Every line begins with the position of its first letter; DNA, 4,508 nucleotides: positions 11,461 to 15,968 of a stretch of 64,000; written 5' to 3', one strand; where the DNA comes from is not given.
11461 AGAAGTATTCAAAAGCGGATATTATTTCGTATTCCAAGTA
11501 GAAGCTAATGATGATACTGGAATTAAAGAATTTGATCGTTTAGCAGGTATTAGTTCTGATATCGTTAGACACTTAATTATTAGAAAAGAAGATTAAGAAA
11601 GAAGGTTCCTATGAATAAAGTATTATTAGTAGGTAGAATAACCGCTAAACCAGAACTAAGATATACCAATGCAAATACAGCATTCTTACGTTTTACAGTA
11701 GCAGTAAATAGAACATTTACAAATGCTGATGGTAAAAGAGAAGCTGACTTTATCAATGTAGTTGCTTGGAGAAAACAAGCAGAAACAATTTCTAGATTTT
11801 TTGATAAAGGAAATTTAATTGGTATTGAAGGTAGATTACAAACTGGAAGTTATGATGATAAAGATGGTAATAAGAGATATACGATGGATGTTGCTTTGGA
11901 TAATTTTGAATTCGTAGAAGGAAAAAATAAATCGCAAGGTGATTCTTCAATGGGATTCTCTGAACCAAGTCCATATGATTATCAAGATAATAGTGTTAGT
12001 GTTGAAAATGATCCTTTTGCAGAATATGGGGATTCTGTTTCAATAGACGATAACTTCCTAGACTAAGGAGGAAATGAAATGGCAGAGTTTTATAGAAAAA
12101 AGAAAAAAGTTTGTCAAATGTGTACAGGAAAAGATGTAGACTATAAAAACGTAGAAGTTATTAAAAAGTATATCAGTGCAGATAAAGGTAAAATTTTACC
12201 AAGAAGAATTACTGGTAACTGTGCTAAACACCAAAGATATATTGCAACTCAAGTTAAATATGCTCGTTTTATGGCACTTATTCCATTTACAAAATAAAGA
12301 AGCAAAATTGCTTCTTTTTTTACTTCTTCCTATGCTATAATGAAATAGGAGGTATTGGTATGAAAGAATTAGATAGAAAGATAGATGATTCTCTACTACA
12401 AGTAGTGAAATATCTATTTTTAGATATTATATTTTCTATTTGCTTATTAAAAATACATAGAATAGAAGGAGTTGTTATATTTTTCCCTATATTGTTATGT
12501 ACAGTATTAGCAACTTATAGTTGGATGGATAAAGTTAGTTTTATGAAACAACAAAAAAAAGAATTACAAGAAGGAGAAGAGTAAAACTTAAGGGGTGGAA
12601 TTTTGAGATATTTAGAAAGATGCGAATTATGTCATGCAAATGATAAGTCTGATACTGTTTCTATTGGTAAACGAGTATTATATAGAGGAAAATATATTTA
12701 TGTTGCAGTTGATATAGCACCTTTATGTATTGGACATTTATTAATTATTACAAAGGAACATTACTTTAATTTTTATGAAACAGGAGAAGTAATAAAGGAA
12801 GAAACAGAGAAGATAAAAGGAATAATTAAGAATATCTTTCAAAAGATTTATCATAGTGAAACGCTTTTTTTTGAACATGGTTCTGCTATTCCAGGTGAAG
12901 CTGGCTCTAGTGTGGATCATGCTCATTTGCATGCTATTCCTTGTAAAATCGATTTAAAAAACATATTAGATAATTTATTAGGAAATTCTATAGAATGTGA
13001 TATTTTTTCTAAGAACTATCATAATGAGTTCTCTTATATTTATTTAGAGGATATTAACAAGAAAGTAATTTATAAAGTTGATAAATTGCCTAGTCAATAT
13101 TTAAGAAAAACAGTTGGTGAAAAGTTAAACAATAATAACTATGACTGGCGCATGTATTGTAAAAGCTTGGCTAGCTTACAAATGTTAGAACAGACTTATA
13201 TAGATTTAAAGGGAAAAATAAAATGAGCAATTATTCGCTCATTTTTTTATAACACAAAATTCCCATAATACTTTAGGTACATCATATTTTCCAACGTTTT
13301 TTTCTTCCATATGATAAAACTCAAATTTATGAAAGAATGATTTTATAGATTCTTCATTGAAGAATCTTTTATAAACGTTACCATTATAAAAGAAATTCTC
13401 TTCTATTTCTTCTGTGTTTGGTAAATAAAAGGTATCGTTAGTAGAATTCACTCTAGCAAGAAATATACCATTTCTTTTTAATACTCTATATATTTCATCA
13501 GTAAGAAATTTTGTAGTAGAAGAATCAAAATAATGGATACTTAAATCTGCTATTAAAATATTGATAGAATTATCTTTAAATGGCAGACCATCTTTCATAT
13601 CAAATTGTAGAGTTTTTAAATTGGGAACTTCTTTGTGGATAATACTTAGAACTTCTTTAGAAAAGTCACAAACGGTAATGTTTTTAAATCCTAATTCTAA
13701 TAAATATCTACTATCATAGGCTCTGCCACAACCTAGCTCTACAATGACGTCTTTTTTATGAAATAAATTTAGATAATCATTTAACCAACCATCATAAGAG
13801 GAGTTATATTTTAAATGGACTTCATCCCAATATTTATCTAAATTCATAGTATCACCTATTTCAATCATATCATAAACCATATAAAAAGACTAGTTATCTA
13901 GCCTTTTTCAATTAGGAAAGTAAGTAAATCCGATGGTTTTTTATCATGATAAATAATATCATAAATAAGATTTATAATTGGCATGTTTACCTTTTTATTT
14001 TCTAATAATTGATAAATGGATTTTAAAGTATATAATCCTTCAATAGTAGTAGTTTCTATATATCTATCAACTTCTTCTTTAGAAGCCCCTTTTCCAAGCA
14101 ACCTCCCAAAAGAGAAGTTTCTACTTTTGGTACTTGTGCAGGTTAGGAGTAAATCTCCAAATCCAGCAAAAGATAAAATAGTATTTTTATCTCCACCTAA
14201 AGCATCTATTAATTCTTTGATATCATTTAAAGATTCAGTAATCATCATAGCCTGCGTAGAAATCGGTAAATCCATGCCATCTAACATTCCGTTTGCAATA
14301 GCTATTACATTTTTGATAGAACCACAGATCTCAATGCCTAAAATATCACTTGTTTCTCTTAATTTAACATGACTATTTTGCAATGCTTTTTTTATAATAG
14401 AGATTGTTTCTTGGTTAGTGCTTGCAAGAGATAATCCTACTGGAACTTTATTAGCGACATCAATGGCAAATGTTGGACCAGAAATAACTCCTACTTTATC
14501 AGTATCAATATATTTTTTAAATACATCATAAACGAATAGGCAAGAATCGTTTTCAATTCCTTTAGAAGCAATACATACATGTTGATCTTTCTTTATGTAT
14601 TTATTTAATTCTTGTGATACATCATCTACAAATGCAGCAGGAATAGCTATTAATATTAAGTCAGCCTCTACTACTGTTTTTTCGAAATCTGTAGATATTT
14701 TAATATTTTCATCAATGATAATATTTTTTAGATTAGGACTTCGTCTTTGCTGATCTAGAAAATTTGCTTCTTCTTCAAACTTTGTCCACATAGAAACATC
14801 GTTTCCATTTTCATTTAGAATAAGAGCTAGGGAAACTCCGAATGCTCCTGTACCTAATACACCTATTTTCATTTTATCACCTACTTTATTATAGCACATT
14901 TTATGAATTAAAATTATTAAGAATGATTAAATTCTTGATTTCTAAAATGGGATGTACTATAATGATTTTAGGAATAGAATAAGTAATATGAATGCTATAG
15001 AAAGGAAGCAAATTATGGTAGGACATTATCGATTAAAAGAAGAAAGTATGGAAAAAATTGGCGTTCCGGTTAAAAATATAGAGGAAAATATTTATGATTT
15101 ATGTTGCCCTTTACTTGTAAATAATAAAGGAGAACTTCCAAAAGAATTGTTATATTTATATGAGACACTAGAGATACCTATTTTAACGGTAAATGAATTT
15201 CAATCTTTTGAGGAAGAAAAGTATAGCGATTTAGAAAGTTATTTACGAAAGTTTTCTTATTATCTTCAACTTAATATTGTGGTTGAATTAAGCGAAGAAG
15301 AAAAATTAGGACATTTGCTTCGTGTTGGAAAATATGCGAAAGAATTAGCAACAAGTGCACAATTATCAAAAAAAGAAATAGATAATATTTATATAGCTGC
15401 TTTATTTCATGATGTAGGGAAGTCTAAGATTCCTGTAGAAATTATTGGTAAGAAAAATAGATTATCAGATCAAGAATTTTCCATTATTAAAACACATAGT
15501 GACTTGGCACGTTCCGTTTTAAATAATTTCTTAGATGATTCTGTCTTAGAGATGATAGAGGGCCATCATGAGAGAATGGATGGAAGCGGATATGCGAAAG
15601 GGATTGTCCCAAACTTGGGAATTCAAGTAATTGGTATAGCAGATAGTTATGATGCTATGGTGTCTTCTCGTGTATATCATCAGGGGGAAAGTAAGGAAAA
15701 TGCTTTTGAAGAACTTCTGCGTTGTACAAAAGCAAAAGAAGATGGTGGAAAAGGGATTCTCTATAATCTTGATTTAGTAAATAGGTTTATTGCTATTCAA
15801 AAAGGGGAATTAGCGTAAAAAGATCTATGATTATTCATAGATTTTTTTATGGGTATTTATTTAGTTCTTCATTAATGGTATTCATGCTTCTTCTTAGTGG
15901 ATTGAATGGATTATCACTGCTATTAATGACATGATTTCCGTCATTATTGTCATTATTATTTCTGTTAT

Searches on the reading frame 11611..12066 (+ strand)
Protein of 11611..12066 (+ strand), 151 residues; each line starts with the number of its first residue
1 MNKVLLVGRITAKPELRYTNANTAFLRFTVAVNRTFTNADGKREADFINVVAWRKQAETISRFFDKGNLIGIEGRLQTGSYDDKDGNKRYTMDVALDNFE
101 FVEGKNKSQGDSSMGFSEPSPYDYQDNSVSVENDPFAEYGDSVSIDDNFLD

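Call 36: search_protein_families(library=pfam, proteins=[window:11611-12066:+], max_evalue=0.00001)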
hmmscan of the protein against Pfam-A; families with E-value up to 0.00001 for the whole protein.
window:11611-12066:+ (151 aa): 1 family
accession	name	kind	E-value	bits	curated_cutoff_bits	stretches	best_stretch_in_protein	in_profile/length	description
PF00436.31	SSB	-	3.5e-33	114.2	26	1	1-101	1-103/104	Single-strand binding protein family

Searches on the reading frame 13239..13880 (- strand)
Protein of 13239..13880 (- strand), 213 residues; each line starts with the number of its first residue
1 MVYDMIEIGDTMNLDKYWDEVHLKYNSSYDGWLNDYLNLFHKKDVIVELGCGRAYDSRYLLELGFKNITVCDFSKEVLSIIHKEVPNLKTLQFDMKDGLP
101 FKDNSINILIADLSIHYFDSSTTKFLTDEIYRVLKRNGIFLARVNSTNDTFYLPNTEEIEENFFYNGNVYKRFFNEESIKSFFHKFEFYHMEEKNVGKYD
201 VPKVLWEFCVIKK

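Call 37: search_protein_families(library=pfam, proteins=[window:13239-13880:-], max_evalue=0.00001)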
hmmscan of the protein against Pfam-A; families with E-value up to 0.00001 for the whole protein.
window:13239-13880:- (213 aa): 4 families
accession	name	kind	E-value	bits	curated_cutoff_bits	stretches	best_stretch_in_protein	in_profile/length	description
PF08241.18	Methyltransf_11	-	1.4e-14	54.9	21.2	1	48-141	2-94/95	Methyltransferase domain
PF13649.12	Methyltransf_25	-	9e-14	52.4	27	1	46-138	1-97/97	Methyltransferase domain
PF13847.12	Methyltransf_31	-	1.6e-09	38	27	1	41-194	2-143/145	Methyltransferase domain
PF08242.18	Methyltransf_12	-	8.5e-07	30.1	30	1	47-140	1-98/98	Methyltransferase domain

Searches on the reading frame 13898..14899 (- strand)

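Call 37: search_protein_families(library=pfam, proteins=[window:13898-14899:-], max_evalue=0.00001)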
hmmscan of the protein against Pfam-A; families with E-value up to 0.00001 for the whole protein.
window:13898-14899:- (333 aa): 5 families
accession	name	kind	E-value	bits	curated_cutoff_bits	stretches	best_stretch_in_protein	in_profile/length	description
PF07479.19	NAD_Gly3P_dh_C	-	9.9e-46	155.9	25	1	185-326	1-141/142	NAD-dependent glycerol-3-phosphate dehydrogenase C-terminus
PF01210.29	NAD_Gly3P_dh_N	-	1.1e-38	133.1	23.1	1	11-165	1-157/158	NAD-dependent glycerol-3-phosphate dehydrogenase N-terminus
PF20618.3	GPD_NAD_C_bact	-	3.5e-19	69.6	27.6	1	245-310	1-64/66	Bacterial GPD, NAD-dependent C-terminal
PF02558.23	ApbA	-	6.8e-09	35.9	22.2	1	12-118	1-106/150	Ketopantoate reductase PanE/ApbA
PF03807.23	F420_oxidored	-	2.2e-07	31.8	21.6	1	11-107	1-87/94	NADP oxidoreductase coenzyme F420-dependent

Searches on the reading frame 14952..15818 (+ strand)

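Call 37: search_protein_families(library=pfam, proteins=[window:14952-15818:+], max_evalue=0.00001)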
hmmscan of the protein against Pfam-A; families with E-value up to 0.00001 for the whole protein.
window:14952-15818:+ (288 aa): 2 families
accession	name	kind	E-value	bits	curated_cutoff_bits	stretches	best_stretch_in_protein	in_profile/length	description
PF13487.12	HD_5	-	1.7e-22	80.4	27.2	1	111-257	7-160/170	HD domain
PF01966.28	HD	-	6.4e-16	59.1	22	1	120-236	3-116/116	HD domain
